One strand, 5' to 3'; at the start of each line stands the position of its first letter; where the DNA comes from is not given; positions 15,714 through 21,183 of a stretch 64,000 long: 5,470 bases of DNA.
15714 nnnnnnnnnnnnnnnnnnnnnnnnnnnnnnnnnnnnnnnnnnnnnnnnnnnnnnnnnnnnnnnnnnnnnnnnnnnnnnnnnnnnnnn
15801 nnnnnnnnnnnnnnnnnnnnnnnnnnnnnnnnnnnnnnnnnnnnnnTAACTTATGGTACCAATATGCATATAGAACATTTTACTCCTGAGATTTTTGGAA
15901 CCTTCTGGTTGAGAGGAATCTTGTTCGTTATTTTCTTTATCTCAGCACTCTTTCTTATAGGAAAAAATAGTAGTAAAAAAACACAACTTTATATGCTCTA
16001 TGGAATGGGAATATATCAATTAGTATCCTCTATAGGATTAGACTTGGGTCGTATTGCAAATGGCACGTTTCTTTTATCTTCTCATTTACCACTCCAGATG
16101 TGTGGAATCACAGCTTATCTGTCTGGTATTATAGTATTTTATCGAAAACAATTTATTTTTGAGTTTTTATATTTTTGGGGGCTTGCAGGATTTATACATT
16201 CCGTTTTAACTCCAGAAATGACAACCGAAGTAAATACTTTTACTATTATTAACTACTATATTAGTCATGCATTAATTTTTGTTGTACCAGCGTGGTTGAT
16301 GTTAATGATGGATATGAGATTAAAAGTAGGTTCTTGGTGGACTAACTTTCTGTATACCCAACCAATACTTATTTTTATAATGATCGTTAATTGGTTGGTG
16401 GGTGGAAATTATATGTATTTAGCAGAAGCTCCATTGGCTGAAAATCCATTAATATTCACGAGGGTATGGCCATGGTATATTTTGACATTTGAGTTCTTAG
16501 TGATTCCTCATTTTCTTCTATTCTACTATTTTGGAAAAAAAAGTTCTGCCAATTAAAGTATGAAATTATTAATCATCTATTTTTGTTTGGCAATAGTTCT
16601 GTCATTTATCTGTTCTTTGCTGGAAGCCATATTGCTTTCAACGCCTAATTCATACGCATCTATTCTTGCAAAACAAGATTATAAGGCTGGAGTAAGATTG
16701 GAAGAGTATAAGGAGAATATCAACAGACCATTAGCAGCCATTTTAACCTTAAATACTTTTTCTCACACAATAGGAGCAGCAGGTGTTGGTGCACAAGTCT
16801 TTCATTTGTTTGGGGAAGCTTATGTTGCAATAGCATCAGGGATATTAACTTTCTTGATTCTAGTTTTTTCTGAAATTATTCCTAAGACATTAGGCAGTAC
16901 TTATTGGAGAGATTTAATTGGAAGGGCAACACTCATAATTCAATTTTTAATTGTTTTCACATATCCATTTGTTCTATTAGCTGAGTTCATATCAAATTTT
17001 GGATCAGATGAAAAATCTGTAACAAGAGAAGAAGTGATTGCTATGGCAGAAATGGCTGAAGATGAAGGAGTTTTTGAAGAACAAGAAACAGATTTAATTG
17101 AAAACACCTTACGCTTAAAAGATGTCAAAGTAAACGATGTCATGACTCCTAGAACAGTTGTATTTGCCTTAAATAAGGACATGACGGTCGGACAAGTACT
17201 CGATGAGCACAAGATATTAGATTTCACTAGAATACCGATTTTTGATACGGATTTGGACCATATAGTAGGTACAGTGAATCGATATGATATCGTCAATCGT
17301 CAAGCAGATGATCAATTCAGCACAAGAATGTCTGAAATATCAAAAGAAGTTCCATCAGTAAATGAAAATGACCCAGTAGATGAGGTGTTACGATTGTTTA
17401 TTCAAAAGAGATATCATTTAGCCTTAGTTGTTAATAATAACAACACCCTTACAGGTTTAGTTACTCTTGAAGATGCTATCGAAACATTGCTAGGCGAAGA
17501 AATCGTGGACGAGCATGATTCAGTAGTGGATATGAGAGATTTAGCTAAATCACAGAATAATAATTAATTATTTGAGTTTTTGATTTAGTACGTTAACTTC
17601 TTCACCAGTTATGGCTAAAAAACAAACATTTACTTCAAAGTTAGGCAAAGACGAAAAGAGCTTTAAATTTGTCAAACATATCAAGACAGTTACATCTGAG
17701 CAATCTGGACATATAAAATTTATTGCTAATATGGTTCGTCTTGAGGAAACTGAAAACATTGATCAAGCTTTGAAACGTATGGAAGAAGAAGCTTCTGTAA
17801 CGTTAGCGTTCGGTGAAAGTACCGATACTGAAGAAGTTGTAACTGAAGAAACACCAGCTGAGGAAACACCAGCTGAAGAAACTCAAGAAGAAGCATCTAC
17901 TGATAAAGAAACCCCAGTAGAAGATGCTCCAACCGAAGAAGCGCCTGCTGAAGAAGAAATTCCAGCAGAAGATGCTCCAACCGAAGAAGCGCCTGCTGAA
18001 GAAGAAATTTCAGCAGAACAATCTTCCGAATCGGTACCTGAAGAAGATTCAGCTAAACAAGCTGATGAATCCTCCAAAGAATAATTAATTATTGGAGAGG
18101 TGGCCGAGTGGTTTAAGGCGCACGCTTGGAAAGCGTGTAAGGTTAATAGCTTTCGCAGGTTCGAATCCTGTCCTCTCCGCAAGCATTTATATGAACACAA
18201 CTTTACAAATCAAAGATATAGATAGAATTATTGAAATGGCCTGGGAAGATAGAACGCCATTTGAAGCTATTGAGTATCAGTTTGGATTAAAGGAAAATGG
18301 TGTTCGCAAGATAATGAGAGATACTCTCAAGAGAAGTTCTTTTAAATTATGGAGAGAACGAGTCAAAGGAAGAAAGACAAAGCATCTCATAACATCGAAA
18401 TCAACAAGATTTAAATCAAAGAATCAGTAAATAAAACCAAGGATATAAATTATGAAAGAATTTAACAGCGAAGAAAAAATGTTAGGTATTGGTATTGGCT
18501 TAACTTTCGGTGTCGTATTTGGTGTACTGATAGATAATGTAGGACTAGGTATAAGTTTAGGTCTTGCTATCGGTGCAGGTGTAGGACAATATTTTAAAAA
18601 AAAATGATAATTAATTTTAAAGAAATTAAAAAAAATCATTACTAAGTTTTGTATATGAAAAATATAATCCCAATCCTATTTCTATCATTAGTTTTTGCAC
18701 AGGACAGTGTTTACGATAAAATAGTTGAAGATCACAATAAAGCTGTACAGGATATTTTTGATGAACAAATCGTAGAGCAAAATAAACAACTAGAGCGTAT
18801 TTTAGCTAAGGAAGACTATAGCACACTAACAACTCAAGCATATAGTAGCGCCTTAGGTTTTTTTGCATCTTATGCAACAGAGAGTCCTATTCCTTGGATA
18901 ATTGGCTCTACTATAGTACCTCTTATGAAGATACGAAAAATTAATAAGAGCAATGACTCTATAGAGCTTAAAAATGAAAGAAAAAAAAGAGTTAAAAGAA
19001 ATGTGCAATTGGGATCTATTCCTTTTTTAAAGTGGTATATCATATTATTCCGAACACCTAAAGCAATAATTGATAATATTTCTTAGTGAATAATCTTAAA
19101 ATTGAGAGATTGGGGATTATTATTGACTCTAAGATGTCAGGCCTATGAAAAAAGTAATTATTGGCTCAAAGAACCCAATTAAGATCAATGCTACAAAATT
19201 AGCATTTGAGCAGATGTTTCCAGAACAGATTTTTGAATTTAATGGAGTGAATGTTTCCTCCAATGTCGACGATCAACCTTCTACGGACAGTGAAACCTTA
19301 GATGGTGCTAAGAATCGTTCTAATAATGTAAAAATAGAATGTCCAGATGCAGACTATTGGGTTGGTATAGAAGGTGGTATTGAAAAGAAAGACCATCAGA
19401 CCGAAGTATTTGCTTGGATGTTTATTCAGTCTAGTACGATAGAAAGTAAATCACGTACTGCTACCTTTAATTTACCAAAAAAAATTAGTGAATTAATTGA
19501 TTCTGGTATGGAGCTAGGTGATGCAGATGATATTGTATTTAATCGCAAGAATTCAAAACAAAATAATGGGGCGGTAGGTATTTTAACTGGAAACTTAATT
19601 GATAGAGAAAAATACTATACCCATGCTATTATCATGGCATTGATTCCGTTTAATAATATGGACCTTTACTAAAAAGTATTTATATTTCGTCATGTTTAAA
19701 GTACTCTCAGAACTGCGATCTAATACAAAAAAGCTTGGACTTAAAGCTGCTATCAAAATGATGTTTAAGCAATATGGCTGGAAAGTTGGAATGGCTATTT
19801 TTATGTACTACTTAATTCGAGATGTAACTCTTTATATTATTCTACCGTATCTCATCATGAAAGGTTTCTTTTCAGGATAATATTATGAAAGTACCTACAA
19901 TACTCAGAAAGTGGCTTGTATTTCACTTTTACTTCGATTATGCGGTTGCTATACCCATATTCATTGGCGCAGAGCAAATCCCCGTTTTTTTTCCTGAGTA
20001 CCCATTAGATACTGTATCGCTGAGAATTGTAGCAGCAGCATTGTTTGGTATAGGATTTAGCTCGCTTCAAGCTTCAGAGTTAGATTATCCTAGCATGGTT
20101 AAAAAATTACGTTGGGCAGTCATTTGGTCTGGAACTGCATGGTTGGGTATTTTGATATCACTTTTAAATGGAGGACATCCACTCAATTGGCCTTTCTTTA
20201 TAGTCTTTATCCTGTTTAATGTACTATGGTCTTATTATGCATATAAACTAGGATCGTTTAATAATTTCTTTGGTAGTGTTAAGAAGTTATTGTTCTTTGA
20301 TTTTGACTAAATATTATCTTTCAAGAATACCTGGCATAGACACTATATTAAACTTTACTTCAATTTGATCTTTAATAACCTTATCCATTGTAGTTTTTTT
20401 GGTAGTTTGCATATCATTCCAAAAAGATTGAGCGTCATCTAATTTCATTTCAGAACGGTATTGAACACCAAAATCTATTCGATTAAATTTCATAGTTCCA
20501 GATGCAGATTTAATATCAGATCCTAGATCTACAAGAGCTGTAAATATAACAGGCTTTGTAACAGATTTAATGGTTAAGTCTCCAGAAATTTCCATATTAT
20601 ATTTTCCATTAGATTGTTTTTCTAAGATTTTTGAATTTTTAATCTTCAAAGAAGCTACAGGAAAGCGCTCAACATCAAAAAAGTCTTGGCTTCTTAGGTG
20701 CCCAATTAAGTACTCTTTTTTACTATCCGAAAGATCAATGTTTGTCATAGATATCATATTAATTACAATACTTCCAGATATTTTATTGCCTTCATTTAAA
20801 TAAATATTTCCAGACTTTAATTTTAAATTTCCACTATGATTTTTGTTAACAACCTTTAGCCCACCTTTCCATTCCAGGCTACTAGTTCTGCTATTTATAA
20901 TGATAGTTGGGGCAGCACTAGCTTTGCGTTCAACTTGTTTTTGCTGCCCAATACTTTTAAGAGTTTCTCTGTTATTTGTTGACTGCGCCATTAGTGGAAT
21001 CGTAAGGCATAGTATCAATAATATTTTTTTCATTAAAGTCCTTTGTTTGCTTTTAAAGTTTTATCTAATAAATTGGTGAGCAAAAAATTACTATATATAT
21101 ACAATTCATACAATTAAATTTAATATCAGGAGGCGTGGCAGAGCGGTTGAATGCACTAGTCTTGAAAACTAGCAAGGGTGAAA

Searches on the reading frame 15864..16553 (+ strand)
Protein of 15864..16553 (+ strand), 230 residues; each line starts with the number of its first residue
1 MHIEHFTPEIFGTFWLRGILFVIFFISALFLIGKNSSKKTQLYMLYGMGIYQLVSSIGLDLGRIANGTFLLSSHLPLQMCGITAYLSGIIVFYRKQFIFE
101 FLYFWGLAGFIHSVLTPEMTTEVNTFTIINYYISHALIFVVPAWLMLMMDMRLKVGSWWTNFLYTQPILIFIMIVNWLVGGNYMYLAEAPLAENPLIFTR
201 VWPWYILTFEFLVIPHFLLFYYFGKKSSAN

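Call 62: search_protein_families(library=pfam, proteins=[window:15864-16553:+], max_evalue=0.00001)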
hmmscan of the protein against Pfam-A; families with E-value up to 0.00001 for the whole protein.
window:15864-16553:+ (230 aa): 1 family
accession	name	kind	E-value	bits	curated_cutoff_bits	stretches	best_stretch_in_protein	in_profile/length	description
PF14808.11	TMEM164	-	1.5e-39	136.2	25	1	15-221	9-217/217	TMEM164 family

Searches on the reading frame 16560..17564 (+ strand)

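Call 62: search_protein_families(library=pfam, proteins=[window:16560-17564:+], max_evalue=0.00001)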
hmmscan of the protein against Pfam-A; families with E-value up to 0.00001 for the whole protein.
window:16560-17564:+ (335 aa): 2 families
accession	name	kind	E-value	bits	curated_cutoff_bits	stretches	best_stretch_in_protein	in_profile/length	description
PF01595.25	CNNM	-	3.8e-27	95.6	28.4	1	8-176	3-181/181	Cyclin M transmembrane N-terminal domain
PF00571.33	CBS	-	3.2e-16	59.8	24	1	259-311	3-56/57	CBS domain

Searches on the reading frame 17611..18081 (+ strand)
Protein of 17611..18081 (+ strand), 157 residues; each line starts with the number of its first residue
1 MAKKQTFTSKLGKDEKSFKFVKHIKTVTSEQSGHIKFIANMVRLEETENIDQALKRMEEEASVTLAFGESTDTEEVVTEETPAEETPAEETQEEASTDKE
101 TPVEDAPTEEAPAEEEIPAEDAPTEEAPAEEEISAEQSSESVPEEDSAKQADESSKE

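Call 52: search_protein_families(library=pfam, proteins=[window:17611-18081:+], max_evalue=0.01)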
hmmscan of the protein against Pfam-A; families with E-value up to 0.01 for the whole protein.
window:17611-18081:+ (157 aa): 1 family
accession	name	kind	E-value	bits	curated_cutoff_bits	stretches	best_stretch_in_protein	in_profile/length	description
PF02095.21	Extensin_1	-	0.0072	16.6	105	1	80-130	53-102/171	Extensin-like protein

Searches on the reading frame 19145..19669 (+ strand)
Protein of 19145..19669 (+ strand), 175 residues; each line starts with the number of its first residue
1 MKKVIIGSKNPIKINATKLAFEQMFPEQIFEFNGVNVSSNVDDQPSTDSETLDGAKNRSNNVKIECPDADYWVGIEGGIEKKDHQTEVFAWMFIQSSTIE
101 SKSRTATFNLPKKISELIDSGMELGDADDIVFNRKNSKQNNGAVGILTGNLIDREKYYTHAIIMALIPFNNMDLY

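Call 52: search_protein_families(library=pfam, proteins=[window:19145-19669:+], max_evalue=0.01)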
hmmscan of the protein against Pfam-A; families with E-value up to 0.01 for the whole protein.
window:19145-19669:+ (175 aa): 1 family
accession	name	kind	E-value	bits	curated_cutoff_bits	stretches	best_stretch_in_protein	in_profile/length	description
PF01931.24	NTPase_I-T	-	1.7e-54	184.5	25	1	7-169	1-161/162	Protein of unknown function DUF84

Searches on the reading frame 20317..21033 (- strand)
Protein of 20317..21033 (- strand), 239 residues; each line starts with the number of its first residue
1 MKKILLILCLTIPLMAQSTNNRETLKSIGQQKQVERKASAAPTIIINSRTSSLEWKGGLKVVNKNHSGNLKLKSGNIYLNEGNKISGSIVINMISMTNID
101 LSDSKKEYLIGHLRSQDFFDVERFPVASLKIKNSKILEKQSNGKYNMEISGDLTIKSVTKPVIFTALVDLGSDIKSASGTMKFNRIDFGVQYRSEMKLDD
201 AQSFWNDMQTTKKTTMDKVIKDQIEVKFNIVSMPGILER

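Call 52: search_protein_families(library=pfam, proteins=[window:20317-21033:-], max_evalue=0.01)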
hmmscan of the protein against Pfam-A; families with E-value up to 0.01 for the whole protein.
window:20317-21033:- (239 aa): 1 family
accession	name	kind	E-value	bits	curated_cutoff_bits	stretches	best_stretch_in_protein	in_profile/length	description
PF04264.18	YceI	-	5.5e-22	79.2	23.7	1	48-231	5-149/150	YceI-like domain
